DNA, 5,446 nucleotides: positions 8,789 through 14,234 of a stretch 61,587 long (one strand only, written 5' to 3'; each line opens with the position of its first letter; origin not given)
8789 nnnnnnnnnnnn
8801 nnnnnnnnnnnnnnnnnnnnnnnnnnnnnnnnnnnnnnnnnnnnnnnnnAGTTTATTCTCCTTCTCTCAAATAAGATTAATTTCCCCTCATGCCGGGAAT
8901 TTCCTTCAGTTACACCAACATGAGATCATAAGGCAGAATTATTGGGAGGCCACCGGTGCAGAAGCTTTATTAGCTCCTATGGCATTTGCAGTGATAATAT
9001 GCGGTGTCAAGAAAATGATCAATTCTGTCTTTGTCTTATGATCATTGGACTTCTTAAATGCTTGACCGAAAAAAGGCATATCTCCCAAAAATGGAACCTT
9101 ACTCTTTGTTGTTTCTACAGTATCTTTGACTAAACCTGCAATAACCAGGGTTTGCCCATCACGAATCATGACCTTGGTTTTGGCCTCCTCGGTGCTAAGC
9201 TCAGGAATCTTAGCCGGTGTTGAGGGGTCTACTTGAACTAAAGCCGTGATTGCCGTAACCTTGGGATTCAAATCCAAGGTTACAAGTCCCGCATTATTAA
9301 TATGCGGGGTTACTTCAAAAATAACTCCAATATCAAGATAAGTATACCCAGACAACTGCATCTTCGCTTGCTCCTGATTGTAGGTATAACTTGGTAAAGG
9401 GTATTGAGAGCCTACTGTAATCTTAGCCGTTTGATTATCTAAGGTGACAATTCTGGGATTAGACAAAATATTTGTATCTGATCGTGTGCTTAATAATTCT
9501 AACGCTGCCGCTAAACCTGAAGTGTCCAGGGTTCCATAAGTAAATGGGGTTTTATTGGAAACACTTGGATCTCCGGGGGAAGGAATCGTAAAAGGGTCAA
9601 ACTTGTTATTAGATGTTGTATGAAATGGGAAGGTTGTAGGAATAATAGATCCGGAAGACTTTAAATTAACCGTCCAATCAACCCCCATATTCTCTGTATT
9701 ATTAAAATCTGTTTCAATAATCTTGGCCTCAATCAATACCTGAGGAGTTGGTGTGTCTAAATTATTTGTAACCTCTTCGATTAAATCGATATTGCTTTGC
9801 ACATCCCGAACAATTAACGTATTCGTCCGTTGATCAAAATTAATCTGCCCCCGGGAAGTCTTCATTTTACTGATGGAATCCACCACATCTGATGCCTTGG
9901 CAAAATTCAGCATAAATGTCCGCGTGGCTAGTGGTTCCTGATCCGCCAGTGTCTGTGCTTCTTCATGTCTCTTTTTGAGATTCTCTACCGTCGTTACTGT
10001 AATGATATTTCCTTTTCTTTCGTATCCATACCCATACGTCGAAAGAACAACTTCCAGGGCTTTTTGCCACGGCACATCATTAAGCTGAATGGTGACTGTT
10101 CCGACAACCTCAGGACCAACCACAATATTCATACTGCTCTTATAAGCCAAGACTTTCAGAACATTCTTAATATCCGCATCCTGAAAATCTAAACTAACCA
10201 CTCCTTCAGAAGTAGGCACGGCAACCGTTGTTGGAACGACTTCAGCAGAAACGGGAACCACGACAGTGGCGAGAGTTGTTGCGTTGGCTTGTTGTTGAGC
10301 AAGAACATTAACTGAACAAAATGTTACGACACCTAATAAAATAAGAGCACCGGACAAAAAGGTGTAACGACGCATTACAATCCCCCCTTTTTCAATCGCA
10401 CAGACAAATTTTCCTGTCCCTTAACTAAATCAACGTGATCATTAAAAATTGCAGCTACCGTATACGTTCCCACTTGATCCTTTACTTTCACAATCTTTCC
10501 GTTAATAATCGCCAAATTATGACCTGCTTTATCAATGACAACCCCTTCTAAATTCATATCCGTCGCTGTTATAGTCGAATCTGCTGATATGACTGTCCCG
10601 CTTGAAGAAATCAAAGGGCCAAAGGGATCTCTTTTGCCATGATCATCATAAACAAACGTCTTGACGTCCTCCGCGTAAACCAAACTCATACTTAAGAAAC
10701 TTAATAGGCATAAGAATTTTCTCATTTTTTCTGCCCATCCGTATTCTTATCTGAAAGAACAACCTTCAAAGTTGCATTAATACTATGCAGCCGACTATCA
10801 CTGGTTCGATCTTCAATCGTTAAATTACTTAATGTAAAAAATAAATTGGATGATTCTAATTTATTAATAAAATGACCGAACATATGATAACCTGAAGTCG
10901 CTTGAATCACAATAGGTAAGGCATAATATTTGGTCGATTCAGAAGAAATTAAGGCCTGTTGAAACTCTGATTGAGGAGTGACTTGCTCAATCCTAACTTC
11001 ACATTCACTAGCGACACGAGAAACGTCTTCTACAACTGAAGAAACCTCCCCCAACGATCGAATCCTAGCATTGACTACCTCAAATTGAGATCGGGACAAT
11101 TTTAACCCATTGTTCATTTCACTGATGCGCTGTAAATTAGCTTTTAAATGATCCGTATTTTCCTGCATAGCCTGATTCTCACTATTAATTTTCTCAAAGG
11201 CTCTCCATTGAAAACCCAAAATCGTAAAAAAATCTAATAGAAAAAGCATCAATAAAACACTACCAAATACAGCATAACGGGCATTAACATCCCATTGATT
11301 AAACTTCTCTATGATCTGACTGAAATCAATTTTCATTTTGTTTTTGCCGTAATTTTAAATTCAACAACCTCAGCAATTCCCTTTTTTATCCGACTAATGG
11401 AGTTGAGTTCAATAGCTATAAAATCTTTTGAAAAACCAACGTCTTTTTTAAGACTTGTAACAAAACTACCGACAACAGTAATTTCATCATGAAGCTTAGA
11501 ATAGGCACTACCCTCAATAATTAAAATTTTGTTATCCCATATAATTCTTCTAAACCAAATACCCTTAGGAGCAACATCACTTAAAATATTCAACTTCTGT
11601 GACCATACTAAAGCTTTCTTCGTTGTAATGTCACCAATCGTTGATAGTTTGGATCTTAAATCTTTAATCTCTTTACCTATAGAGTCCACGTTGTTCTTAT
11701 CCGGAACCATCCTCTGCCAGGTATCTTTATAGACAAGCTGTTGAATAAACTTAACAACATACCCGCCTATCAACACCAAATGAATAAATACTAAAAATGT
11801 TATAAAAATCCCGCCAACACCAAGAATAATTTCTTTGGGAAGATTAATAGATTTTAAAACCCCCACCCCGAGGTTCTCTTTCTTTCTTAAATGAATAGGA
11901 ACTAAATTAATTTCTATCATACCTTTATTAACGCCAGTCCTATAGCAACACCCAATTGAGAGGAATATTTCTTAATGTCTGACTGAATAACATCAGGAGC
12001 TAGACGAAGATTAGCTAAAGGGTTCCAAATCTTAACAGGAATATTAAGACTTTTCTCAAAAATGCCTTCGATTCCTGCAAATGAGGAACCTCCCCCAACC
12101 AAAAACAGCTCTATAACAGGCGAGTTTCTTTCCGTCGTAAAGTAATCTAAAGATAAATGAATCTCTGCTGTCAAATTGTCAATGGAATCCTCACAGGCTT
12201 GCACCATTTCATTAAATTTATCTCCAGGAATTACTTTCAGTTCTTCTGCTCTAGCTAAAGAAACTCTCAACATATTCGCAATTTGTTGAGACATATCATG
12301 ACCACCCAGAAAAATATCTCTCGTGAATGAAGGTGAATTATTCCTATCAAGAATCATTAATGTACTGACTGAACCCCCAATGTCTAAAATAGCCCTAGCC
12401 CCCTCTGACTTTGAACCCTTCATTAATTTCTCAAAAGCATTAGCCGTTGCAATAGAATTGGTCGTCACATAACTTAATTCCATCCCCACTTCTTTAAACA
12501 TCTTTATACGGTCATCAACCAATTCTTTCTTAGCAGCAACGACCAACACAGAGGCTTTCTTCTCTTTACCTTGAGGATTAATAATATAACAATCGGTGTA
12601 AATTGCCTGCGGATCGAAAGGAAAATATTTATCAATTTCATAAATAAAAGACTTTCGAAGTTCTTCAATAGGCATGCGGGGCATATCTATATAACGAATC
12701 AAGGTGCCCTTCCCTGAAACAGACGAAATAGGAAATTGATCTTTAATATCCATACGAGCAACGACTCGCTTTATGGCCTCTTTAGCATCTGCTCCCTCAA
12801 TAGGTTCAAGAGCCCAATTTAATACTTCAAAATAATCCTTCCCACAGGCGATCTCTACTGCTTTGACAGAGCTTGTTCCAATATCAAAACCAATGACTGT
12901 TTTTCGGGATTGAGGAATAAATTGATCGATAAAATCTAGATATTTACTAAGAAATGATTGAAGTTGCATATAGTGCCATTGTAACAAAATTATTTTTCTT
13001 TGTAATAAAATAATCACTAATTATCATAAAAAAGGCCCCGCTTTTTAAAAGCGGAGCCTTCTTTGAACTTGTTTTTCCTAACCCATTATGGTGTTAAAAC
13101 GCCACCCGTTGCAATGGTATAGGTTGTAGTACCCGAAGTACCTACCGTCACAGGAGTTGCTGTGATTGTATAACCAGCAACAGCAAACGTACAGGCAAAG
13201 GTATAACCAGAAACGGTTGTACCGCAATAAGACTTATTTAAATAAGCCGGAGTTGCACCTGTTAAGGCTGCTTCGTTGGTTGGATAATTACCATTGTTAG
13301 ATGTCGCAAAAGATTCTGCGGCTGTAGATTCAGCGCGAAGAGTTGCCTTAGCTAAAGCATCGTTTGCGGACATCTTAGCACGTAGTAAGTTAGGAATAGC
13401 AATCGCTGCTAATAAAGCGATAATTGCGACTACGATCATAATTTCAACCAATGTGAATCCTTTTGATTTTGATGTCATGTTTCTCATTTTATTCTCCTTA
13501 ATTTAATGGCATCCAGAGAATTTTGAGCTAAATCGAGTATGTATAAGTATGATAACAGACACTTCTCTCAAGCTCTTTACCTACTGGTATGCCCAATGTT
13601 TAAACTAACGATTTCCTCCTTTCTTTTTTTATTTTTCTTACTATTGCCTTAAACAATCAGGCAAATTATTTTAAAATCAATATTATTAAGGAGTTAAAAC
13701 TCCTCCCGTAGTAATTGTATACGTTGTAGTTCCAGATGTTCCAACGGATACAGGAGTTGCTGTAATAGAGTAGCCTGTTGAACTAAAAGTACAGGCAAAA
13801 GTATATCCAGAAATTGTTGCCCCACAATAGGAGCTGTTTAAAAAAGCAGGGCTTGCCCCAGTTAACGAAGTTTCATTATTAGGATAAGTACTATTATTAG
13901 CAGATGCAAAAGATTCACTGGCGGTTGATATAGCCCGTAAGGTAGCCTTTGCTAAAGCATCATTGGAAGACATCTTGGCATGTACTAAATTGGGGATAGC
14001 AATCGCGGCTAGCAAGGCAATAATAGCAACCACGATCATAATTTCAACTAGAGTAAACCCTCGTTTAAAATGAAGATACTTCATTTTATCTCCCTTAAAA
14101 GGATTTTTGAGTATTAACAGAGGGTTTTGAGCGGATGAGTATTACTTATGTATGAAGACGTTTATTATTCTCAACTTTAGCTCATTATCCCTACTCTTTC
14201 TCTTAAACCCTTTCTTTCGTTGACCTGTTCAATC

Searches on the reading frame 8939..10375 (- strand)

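Call 25: search_protein_families(library=pfam, proteins=[window:8939-10375:-], max_evalue=0.01)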
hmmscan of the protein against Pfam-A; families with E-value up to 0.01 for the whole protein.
window:8939-10375:- (478 aa): 4 families
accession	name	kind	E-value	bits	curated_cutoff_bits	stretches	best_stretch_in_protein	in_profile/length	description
PF00263.26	Secretin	-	7.6e-48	162.7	27.5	1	295-461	2-168/169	Bacterial type II and III secretion system protein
PF03958.22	Secretin_N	-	6.2e-12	46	28.2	1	151-212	1-69/69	Bacterial type II/III secretion system short domain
PF07660.19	STN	-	5.6e-11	42.5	28.4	1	82-128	1-50/52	Secretin and TonB N terminus short domain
PF21305.2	type_II_gspD_N0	-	9.1e-07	29.1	27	1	62-116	1-59/71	GspD-like, N0 domain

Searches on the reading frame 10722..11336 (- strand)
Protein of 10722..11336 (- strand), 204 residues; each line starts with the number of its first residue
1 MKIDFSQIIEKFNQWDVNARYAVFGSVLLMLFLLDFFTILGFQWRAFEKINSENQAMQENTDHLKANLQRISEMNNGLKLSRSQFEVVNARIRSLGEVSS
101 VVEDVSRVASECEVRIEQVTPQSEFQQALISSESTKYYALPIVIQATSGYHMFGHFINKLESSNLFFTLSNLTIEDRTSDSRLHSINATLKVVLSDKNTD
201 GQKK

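Call 25: search_protein_families(library=pfam, proteins=[window:10722-11336:-], max_evalue=0.01)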
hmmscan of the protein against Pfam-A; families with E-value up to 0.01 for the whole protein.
window:10722-11336:- (204 aa): 2 families
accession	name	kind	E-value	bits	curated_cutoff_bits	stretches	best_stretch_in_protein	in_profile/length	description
PF04350.18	PilO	-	2.6e-10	41.1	22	1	48-184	2-132/145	Pilus assembly protein, PilO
PF16731.10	GARP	-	0.00035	20.6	27.4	1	80-123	97-140/193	Glutamic acid/alanine-rich protein of Trypanosoma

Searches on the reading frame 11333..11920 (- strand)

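Call 25: search_protein_families(library=pfam, proteins=[window:11333-11920:-], max_evalue=0.01)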
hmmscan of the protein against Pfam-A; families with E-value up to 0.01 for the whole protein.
window:11333-11920:- (195 aa): 1 family
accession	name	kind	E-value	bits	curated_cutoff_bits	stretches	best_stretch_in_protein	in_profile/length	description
PF05137.18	PilN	-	2.9e-05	24.5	22.8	1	110-193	3-77/78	Fimbrial assembly protein (PilN)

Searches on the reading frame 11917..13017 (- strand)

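Call 3: search_protein_families(library=pfam, proteins=[window:11917-13017:-], max_evalue=0.01)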
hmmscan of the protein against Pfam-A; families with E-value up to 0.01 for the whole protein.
window:11917-13017:- (366 aa): 3 families
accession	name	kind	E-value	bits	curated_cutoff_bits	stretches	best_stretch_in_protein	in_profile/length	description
PF11104.14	PilM_2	-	6.1e-40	137.6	27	1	43-363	1-337/340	Type IV pilus assembly protein PilM;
PF14450.12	FtsA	-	1.2e-11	45.4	31.8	1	209-334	1-113/127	Cell division protein FtsA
PF06723.19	MreB_Mbl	-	0.00082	18.7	27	0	269-330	240-303/327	MreB/Mbl protein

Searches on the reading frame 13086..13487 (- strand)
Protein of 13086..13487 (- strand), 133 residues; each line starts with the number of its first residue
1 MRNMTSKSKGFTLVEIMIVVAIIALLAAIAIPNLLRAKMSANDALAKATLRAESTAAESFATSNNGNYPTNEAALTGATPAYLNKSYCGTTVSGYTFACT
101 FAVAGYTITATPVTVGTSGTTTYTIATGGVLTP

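Call 3: search_protein_families(library=pfam, proteins=[window:13086-13487:-], max_evalue=0.01)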
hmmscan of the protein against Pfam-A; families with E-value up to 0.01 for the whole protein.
window:13086-13487:- (133 aa): 1 family
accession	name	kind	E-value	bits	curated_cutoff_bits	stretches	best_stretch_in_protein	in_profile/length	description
PF07963.17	N_methyl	-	6.6e-09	35.4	21.2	1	6-31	2-27/27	Prokaryotic N-terminal methylation motif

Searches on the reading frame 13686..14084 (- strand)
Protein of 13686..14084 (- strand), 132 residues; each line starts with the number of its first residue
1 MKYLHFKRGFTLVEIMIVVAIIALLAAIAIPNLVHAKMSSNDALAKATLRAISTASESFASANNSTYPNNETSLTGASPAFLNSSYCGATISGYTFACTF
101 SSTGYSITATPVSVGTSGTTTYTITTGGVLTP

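Call 3: search_protein_families(library=pfam, proteins=[window:13686-14084:-], max_evalue=0.01)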
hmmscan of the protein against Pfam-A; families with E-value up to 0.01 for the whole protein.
window:13686-14084:- (132 aa): 2 families
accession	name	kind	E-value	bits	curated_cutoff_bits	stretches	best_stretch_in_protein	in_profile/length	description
PF07963.17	N_methyl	-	2.9e-08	33.4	21.2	1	7-30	4-27/27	Prokaryotic N-terminal methylation motif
PF16732.10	ComP_DUS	-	0.0081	17.4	27.3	0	40-116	10-79/87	Type IV minor pilin ComP, DNA uptake sequence receptor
